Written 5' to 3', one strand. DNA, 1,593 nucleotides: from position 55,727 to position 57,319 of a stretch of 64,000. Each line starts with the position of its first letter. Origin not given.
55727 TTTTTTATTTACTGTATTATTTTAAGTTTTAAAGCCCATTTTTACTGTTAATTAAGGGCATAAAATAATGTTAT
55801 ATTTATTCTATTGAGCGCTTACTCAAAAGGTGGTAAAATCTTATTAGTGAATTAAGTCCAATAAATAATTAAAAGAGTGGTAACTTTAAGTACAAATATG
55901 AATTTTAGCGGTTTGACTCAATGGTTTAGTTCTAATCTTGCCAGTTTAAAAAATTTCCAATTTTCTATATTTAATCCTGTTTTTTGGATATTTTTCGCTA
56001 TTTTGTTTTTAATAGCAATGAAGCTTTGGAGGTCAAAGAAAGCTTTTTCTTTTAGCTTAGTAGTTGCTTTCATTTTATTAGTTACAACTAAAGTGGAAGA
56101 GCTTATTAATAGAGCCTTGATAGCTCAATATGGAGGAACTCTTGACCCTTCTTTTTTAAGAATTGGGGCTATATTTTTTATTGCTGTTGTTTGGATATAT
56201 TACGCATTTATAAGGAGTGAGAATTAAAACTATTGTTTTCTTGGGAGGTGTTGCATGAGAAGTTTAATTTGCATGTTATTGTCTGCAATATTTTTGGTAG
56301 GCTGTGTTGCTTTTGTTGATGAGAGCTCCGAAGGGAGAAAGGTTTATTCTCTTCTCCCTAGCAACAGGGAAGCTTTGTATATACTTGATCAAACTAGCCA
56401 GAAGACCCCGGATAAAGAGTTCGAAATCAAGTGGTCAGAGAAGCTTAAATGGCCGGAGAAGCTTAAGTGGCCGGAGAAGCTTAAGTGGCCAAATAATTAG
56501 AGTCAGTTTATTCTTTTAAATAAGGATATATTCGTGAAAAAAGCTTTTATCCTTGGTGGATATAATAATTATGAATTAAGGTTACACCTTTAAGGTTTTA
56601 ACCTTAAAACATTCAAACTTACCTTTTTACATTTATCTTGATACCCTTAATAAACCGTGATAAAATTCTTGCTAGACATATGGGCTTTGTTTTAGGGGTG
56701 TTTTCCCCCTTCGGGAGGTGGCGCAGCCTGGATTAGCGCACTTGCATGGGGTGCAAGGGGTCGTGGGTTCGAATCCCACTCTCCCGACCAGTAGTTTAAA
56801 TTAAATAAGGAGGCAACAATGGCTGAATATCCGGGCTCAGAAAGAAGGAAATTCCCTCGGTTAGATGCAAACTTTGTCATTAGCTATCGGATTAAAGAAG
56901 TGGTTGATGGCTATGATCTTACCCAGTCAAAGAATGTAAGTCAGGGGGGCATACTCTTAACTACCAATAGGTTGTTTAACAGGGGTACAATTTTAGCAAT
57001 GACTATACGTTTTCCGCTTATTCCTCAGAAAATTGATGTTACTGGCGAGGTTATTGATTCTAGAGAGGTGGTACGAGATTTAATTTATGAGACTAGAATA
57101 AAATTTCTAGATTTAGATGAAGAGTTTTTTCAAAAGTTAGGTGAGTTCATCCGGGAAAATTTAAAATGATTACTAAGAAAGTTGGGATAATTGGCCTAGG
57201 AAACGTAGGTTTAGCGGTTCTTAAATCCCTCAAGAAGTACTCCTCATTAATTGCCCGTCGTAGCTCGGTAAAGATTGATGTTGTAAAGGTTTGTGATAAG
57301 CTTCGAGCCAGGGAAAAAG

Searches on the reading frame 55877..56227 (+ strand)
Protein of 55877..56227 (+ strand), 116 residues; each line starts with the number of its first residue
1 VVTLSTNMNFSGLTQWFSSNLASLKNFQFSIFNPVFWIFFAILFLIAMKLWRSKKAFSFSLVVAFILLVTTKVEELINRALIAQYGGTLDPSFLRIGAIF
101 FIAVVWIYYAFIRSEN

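Call 81: search_protein_families(library=pfam, proteins=[window:55877-56227:+], max_evalue=1)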
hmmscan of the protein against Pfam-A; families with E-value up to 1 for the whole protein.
window:55877-56227:+ (116 aa): 2 families
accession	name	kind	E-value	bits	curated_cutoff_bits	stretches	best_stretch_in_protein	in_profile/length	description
PF10794.15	DUF2606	-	0.012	15.8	25.4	1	24-65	6-47/134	Protein of unknown function (DUF2606)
PF17685.6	TM250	-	0.42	11.4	25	1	13-82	46-116/139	Transmembrane protein 250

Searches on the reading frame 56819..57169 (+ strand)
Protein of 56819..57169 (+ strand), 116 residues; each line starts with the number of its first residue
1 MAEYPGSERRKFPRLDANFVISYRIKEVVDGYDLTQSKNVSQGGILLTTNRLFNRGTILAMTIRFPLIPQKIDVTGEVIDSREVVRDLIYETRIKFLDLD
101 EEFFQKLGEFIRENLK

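Call 81: search_protein_families(library=pfam, proteins=[window:56819-57169:+], max_evalue=1)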
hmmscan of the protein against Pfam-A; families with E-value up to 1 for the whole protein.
window:56819-57169:+ (116 aa): 1 family
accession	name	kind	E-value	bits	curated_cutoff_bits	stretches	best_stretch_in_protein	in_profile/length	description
PF07238.19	PilZ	-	2.5e-11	44.2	22.5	1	8-112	1-101/102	PilZ domain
